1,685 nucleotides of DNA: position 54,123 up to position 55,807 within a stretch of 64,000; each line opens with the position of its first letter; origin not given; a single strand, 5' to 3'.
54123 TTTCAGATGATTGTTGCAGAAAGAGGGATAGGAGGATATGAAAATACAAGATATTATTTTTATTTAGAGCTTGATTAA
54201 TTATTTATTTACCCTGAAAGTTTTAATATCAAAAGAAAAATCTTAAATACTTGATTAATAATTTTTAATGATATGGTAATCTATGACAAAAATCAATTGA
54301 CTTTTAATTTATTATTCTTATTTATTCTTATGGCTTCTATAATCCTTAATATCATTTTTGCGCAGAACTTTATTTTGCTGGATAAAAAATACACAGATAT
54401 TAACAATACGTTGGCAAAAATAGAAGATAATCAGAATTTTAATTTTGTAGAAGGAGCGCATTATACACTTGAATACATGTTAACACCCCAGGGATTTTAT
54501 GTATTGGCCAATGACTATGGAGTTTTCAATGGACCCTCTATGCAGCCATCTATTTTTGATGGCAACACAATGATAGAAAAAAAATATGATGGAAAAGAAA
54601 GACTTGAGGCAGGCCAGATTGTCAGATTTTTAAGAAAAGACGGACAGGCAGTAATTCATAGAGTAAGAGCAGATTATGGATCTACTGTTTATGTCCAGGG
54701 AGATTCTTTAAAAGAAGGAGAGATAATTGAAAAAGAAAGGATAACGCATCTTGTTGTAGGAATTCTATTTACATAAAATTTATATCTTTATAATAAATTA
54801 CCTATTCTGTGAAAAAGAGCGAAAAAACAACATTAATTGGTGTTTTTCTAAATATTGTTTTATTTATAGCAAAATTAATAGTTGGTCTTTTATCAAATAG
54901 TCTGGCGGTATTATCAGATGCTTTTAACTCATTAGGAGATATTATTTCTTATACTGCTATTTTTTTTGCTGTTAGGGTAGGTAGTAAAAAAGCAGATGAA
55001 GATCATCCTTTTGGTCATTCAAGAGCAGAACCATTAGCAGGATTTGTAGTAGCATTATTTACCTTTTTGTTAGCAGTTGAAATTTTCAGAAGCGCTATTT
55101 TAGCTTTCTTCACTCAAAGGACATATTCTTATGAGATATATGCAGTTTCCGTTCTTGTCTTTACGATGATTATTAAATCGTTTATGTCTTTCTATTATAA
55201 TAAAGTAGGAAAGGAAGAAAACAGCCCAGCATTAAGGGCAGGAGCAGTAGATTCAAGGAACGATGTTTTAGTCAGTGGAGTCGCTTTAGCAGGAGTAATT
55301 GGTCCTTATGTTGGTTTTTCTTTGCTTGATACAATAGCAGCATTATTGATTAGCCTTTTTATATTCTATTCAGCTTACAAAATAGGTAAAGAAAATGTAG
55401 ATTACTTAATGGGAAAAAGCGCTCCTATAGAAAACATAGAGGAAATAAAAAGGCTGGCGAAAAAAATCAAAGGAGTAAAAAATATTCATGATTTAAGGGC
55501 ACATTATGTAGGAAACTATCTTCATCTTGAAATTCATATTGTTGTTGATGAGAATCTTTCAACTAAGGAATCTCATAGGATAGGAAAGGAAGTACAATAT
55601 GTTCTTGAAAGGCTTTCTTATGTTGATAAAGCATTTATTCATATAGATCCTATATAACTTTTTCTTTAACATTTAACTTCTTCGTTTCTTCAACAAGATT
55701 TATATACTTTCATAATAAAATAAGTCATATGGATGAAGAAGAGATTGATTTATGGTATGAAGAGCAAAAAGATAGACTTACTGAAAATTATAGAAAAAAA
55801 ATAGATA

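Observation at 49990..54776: SipW/TasA-like module: three paralogous secreted proteins with a conserved C-terminal YYFYLxL strand next to a Sec11-type signal peptidase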

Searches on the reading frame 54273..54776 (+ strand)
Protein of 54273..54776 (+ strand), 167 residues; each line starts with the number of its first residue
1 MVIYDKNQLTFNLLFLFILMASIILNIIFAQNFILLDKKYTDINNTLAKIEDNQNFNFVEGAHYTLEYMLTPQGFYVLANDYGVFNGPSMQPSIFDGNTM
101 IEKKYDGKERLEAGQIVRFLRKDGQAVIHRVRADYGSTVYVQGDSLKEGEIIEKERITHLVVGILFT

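Call 3: search_protein_families(library=pfam, proteins=[window:54273-54776:+], max_evalue=1)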
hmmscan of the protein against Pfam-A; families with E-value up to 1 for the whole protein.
window:54273-54776:+ (167 aa): 2 families
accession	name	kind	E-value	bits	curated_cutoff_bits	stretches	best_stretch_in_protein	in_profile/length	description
PF10502.14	Peptidase_S26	-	0.00097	19.6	22.9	1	86-146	29-92/168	Signal peptidase, peptidase S26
PF00717.28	Peptidase_S24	-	0.0029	17.7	23.3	1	86-141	41-91/116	Peptidase S24-like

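Call 5: search_protein_families(library=ncbifam, proteins=[window:54273-54776:+], max_evalue=1)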
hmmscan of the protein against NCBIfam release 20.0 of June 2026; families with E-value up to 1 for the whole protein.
window:54273-54776:+ (167 aa): 3 families
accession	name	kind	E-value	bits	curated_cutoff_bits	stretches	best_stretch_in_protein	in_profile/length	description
TIGR02227.1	sigpep_I_bact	equivalog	2.3e-05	24.3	47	1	85-146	25-89/162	signal peptidase I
NF046067.1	SigPepSipWBacil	equivalog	0.00036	20.2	190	1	87-132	46-90/189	signal peptidase I SipW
TIGR02228.1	sigpep_I_arch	equivalog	0.00052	19.9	51.85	1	86-132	37-83/158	signal peptidase I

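Call 6: search_solved_structures(query=window:54273-54776:+, max_evalue=10, show_alignments=3)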
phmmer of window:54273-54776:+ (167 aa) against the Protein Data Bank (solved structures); distinct sequences matched with E-value up to 10: 2.
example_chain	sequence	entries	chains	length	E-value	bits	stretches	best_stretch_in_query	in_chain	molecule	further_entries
6kmf_A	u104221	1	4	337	0.061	16.4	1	64-140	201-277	Major fimbrium subunit FimA type-1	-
6jzk_A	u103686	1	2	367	0.07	16.1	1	64-140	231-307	Major fimbrium subunit FimA type-1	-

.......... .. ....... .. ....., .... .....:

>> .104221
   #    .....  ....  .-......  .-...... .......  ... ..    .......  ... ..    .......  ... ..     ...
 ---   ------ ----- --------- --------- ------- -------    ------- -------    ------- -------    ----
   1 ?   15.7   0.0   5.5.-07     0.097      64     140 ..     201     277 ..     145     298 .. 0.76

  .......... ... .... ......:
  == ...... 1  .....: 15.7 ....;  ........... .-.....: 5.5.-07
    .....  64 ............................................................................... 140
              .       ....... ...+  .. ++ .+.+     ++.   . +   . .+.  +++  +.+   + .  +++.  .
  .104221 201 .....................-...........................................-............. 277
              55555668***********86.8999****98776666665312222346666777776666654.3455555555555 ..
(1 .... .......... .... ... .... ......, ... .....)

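Call 11: find_homologous_proteins(query=window:54273-54773:+, max_evalue=0.001)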
Query window:54273-54773:+ (167 aa): 63 proteins with E <= 0.001 among 98 candidates.
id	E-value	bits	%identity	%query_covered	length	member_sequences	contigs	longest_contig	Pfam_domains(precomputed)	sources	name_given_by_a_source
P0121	3.1e-104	363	100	100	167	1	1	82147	-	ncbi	-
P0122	8.0e-86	304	80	100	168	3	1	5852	-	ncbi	-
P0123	1.3e-79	283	73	100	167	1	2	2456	-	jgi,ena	jgi:hypothetical protein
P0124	1.9e-79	283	72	100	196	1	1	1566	-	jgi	jgi:hypothetical protein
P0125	5.6e-79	281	75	100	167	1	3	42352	-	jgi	jgi:hypothetical protein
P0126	1.8e-78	280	72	100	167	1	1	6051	-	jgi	jgi:hypothetical protein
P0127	2.7e-78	279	72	100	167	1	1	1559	-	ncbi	-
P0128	1.1e-76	274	75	100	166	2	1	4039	-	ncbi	ncbi:MAG: S24/S26 family peptidase [Candidatus Woesearchaeota archaeon]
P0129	1.5e-75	270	71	100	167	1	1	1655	-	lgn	-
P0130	4.4e-75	269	69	100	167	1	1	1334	-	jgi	jgi:hypothetical protein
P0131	6.4e-75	268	74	100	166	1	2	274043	PF10502.15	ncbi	ncbi:MAG: S24/S26 family peptidase [Candidatus Woesearchaeota archaeon]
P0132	3.9e-74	266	67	100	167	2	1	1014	-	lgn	-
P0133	6.0e-74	265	70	100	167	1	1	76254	-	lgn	-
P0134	1.8e-73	264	67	100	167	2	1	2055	-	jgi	jgi:hypothetical protein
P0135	9.8e-73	261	67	100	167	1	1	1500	-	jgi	jgi:hypothetical protein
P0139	9.5e-69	248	65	100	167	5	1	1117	PF10502.15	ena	-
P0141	3.0e-68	247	66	100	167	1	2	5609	PF10502.15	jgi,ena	-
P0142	3.8e-68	246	66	100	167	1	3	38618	PF10502.15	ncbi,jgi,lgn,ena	-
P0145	1.0e-66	242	64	100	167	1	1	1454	PF10502.15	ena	-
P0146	1.1e-66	241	63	100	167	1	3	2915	PF10502.15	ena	-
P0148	2.3e-66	240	62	100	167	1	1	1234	PF10502.15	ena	-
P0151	2.4e-65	237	61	100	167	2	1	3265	PF10502.15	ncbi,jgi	-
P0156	1.2e-64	235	63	100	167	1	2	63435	-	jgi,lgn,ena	jgi:hypothetical protein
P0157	3.0e-64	234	60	100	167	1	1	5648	PF10502.15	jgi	-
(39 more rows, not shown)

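Call 14: search_solved_structures(query=A3, max_evalue=10, show_alignments=4)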
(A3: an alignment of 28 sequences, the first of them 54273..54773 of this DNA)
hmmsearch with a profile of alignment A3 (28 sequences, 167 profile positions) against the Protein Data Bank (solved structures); distinct sequences matched with E-value up to 10: 10.
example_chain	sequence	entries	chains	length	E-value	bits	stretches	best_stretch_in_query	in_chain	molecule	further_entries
4nv4_A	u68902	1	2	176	0.0069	19.4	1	85-146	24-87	Signal peptidase I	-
8hku_ARF1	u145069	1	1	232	0.032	17.3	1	134-154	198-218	Peptide chain release factor subunit 1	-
4wvh_A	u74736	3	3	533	0.045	16.8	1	85-146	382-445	Maltose-binding periplasmic protein,Signal peptidase IB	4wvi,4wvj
7p2q_A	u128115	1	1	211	0.057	16.4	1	85-132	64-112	Signal peptidase complex catalytic subunit SEC11C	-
4wvg_A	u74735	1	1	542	0.22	14.5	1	85-146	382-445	Maltose-binding periplasmic protein,Signal peptidase IB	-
7dfp_A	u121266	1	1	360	0.31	14.1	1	9-64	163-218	D(2) dopamine receptor,Soluble cytochrome b562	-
8yns_R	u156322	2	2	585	0.72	12.9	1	9-63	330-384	Melanin-concentrating hormone receptor 1,Soluble cytochrome b562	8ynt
7p2p_A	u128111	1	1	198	1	12.3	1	86-133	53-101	Signal peptidase complex catalytic subunit SEC11A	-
9iqv_B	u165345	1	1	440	1.8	11.6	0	11-63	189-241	Alpha-1A adrenergic receptor,Soluble cytochrome b562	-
9ehs_R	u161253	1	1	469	4.5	10.3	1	14-63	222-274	Adenosine receptor A3,adenosine A3 receptor fused to BRIL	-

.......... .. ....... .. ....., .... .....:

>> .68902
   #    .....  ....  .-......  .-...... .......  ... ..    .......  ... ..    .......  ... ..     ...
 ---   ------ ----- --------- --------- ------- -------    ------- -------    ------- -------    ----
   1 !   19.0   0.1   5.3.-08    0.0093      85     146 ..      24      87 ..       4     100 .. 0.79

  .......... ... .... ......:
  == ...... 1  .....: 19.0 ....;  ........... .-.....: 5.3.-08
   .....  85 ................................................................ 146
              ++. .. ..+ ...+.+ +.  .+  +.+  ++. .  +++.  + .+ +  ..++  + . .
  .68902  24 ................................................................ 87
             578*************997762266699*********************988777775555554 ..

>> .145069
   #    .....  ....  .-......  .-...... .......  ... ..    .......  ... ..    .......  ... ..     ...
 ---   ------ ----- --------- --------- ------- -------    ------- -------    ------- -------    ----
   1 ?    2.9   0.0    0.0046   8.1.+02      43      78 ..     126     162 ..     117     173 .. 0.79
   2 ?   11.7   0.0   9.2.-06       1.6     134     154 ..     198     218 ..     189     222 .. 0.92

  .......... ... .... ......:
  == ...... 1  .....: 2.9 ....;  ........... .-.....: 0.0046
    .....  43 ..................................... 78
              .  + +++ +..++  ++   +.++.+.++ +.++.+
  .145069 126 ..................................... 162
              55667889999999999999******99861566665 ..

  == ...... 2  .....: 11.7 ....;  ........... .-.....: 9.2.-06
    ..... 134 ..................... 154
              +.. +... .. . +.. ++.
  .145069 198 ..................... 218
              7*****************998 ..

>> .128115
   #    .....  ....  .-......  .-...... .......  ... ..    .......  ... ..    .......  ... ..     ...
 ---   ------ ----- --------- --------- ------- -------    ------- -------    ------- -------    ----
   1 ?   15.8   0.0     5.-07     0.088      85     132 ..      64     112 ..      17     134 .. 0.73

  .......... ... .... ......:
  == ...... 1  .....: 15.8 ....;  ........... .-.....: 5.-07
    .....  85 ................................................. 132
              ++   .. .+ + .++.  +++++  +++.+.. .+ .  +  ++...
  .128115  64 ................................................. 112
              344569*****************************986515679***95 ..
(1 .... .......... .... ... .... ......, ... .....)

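Call 16: find_encoding_contigs(protein=P0131, flank=8000, max_places=2)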
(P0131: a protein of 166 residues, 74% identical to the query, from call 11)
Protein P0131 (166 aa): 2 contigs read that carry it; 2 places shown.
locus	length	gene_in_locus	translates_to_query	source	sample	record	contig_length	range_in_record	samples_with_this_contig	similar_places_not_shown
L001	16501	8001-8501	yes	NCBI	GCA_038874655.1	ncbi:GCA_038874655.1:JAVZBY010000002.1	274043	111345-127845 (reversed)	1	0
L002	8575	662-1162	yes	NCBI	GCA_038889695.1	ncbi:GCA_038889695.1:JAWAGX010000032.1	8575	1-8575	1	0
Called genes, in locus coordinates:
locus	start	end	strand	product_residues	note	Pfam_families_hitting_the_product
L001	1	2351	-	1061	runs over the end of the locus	PF19077:Big_13 (faint)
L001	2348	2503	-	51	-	PF05534:HicB (weak)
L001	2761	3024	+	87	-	PF13601:HTH_34 (weak)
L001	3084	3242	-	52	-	-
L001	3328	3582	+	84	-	PF14947:HTH_45 (weak), PF13601:HTH_34 (weak)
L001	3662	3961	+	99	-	-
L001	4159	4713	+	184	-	PF08281:Sigma70_r4_2 (faint)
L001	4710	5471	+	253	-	-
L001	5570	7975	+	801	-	-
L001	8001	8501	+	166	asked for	PF10502:Peptidase_S26 (weak)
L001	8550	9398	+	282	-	PF01545:Cation_efflux, PF16916:ZT_dimer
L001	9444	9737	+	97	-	-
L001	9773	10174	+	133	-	-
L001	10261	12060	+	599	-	-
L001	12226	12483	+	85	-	-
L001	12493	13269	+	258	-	-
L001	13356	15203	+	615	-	-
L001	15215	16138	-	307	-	-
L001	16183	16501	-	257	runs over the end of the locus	-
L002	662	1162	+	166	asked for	PF10502:Peptidase_S26 (weak)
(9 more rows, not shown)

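Call 17: find_encoding_contigs(protein=P0156, flank=8000, max_places=2)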
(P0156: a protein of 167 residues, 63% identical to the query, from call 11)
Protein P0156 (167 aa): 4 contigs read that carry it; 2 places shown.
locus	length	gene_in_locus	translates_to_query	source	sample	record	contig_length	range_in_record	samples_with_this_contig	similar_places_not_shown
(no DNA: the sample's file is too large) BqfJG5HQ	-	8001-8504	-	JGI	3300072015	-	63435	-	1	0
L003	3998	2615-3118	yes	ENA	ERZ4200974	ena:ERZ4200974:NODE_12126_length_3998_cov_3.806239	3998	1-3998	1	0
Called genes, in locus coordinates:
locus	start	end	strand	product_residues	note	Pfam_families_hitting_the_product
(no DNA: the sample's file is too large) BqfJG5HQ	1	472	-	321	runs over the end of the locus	PF01047:MarR (faint), PF13404:HTH_AsnC-type, PF13412:HTH_24, PF13404:HTH_AsnC-type, PF13412:HTH_24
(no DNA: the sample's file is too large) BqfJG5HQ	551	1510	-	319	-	PF01047:MarR (faint), PF08279:HTH_11 (faint), PF13404:HTH_AsnC-type, PF13412:HTH_24, PF04967:HTH_10 (faint), PF12840:HTH_20 (faint), PF13404:HTH_AsnC-type, PF13412:HTH_24, +1 more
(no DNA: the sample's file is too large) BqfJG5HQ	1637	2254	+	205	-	-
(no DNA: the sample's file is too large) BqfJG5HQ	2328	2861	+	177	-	-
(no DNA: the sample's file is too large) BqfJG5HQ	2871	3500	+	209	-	PF00196:GerE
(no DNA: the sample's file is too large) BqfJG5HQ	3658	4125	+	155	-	PF13384:HTH_23 (faint), PF08281:Sigma70_r4_2 (faint)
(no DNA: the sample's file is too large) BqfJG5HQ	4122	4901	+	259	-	-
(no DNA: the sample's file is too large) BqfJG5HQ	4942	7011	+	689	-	PF24514:SpaA_4, PF13948:DUF4215 (weak)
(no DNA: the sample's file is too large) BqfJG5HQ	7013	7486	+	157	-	-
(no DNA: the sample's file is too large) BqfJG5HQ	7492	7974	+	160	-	-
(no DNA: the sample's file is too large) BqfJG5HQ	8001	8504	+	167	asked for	-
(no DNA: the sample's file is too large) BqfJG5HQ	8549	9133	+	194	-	PF00583:Acetyltransf_1 (faint)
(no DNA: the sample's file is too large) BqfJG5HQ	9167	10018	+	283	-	PF01545:Cation_efflux, PF16916:ZT_dimer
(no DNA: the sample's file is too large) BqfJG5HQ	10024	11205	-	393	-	-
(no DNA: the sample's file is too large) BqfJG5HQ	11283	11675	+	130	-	-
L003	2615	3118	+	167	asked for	-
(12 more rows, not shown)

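Call 29: predict_structure(alignment_id=A3)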
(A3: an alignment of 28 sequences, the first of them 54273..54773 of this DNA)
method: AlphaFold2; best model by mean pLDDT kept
length: 167 residues; sequences in the alignment: 28
mean_pLDDT: 74.8   pTM: 0.45
mean pLDDT of the five models: 74.8, 73.0, 72.5, 72.0, 71.0
residues with pLDDT >= 90: 42; 70-90: 63; 50-70: 36; < 50: 26
segments of 3 or more residues with pLDDT < 50: 55-65, 73-76, 81-87
pLDDT, mean of each block of 10 residues (from residue 1): 73 94 96 94 84 50 49 50 45 60 83 85 83 89 77 90 67
secondary structure, 60 per line:
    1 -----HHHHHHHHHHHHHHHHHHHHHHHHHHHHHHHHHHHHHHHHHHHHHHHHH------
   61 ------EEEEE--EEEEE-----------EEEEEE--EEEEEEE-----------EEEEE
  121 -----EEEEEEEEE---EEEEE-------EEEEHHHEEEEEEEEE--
elements in order: H6-54 E67-71 E74-78 E90-95 E98-104 E116-120 E126-134 E138-142 E150-153 E157-165

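Call 36: find_related_loci(query=A3, collection=genome_contigs, flank=10000)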
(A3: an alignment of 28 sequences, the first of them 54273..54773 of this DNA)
Query A3 (167 aa) in genome_contigs; peptide patterns used: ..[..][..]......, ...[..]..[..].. (x = any residue, [..] = any of these).
95 stretches matched a pattern; 13 encode a relative of the query (tblastn E <= 1e-3); 13 distinct loci.
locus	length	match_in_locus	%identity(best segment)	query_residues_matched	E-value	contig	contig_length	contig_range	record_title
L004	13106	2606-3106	74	1-167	3e-85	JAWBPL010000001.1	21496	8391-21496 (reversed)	MAG: Candidatus Woesearchaeota archaeon isolate HNT-10_202101_bins_40 HNT-10_202101_bins_40_scaffold_1, whole genome sho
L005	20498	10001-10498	74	1-167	3e-76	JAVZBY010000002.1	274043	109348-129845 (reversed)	MAG: Candidatus Woesearchaeota archaeon isolate DRTY-6_201705_bins_17 DRTY-6_201705_bins_17_scaffold_2, whole genome sho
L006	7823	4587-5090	66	1-167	4e-75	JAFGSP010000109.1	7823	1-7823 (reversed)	MAG: Candidatus Woesearchaeota archaeon isolate Zod_Metabat.908 k87_7693926, whole genome shotgun sequence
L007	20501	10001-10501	66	1-167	4e-74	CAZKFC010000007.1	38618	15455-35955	MAG TPA_asm: uncultured Methanosarcinales archaeon isolate binchicken_co19_615 genome assembly, contig: NODE_1322_length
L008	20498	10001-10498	63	2-167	1e-72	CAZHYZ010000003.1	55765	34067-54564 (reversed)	MAG TPA_asm: uncultured Methanosarcinales archaeon isolate SRP141376_co3_443 genome assembly, contig: NODE_1347_length_5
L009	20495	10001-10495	64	2-167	7e-70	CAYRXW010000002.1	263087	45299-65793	MAG TPA_asm: uncultured Methanosarcinales archaeon isolate SRP292972_co1_23 genome assembly, contig: NODE_60_length_2630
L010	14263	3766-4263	63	1-167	2e-67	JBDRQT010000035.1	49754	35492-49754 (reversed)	MAG: archaeon isolate MEGAHIT-group-2.59 k141_263078, whole genome shotgun sequence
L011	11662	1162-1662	57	1-167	1e-66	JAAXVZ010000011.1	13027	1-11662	MAG: Nanoarchaeota archaeon isolate W9_Combined_metabat1_108 W9_Combined_metabat1_108_NODE_2633, whole genome shotgun se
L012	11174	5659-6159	51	2-167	1e-53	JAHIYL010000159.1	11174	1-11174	MAG: Nanoarchaeota archaeon isolate Modern_marine.mb.116 Modern_marine.mb.116_k141_1342674, whole genome shotgun sequenc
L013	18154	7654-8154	48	2-167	5e-45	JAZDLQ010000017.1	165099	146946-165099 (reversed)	MAG: archaeon isolate MEGAHIT-group-0.609 k141_11811134, whole genome shotgun sequence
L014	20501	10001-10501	45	2-167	1e-42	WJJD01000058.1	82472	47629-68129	MAG: Candidatus Woesearchaeota archaeon isolate Bin_274 k141_1227114, whole genome shotgun sequence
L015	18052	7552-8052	46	2-167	7e-48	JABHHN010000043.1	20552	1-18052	MAG: archaeon isolate SI037_bin40 k141_1145576, whole genome shotgun sequence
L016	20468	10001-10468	40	2-167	1e-36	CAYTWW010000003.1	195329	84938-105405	MAG TPA_asm: uncultured Methanosarcinales archaeon isolate SRP167436_co1_14 genome assembly, contig: NODE_21_length_1953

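Call 71: find_related_loci(query=A3, collection=metagenome_contigs, flank=10000)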
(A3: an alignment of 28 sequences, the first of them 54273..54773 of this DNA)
Query A3 (167 aa) in metagenome_contigs; peptide patterns used: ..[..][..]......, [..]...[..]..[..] (x = any residue, [..] = any of these).
94 stretches matched a pattern; 7 encode a relative of the query (tblastn E <= 1e-3); 7 distinct loci.
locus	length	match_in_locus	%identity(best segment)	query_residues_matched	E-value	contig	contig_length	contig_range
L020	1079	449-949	73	1-167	3e-94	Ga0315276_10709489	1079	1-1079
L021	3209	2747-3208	74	1-154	1e-80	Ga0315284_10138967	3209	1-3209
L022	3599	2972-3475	65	1-167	2e-77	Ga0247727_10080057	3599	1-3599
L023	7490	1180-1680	66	1-167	5e-75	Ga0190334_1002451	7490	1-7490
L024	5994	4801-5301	66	1-167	5e-75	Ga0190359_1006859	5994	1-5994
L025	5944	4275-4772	63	2-167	9e-71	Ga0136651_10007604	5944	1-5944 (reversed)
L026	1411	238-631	75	2-167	2e-47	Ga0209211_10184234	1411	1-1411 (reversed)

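Call 74: search_protein_families(library=phrogs, proteins=[window:54273-54776:+], max_evalue=0.1)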
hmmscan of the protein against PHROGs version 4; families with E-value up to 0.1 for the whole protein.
window:54273-54776:+ (167 aa): 0 families

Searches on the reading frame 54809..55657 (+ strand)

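Call 3: search_protein_families(library=pfam, proteins=[window:54809-55657:+], max_evalue=1)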
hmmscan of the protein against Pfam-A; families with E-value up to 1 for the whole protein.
window:54809-55657:+ (282 aa): 4 families
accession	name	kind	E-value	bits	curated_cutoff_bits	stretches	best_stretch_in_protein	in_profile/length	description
PF01545.26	Cation_efflux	-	5.2e-49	167.2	26.6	1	9-201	2-198/198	Cation efflux family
PF16916.11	ZT_dimer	-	1.5e-18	67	26.7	1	208-281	4-77/78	Dimerisation domain of Zinc Transporter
PF23529.1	Microp_apicomplexa_16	-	0.058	13.8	27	0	115-137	35-57/73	Apicomplexa microprotein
PF09335.16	VTT_dom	-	0.1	13.5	33.9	1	159-219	8-68/123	VTT domain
